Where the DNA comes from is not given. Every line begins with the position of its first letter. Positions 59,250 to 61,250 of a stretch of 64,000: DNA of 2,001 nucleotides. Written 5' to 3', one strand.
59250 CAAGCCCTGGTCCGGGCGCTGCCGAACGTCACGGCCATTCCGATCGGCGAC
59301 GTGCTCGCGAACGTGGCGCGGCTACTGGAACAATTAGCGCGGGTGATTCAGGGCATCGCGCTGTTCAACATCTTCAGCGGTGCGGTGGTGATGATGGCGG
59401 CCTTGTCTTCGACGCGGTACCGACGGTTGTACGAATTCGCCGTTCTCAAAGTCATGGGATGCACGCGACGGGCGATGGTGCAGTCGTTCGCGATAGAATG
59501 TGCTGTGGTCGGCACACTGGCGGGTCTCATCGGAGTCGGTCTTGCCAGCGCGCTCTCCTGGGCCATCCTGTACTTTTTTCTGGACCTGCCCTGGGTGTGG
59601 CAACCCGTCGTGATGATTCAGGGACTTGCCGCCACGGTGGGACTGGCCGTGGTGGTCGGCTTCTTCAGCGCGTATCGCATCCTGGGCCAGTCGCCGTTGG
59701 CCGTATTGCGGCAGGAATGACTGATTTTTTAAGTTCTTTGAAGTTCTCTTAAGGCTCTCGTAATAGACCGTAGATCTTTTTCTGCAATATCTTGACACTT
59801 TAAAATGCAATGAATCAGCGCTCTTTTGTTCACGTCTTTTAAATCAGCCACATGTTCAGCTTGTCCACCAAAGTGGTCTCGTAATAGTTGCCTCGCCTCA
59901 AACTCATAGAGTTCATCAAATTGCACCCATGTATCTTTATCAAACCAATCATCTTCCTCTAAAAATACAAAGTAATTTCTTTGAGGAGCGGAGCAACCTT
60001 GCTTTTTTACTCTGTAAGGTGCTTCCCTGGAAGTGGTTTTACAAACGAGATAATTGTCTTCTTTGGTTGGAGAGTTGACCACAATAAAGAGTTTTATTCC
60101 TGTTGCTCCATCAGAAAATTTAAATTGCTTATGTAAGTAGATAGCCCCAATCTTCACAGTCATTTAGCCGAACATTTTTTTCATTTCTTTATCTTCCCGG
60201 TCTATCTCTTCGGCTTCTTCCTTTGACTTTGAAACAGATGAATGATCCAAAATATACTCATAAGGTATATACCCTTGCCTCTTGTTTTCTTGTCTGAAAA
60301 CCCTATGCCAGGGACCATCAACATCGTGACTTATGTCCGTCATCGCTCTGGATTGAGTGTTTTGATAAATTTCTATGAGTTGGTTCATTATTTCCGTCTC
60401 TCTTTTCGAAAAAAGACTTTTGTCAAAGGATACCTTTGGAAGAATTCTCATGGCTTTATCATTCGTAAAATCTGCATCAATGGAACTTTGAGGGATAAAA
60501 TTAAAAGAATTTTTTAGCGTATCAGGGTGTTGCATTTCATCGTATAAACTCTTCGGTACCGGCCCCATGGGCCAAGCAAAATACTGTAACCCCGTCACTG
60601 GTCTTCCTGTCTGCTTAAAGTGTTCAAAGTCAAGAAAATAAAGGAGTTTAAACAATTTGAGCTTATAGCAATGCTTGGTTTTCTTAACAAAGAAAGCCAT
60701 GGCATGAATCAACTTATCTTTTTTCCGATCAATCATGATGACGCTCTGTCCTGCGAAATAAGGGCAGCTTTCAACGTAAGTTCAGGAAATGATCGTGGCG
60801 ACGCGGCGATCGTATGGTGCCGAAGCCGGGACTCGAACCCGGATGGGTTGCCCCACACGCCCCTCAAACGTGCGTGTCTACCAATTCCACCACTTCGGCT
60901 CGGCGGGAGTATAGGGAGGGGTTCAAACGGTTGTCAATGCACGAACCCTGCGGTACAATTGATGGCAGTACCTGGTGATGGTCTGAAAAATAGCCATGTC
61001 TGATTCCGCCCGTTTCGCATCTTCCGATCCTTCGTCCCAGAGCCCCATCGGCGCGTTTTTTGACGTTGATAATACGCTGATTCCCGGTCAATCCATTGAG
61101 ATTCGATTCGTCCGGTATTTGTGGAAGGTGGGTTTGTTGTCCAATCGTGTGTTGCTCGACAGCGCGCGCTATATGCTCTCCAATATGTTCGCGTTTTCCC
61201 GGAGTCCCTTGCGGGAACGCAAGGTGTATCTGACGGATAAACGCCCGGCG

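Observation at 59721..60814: Low-GC islet at the tRNA-Leu 3' end carrying a Panacea (DUF4065) antitoxin and an unassigned 144-aa partner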

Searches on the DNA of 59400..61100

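Call 85: search_rna_families(source=window, start=59400, end=61100, threshold=evalue, max_evalue=1)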
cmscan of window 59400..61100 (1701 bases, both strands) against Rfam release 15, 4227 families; matches with E-value up to 1: 2.
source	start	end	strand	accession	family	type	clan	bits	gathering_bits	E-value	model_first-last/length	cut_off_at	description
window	60818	60899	-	RF00005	tRNA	Gene; tRNA;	CL00001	51.1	29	1.3e-09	1-71/71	no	tRNA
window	60823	60856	-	RF01053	Deinococcus_Y_RNA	Gene;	-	21.3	80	0.79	51-85/126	no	Deinococcus radiodurans Y RNA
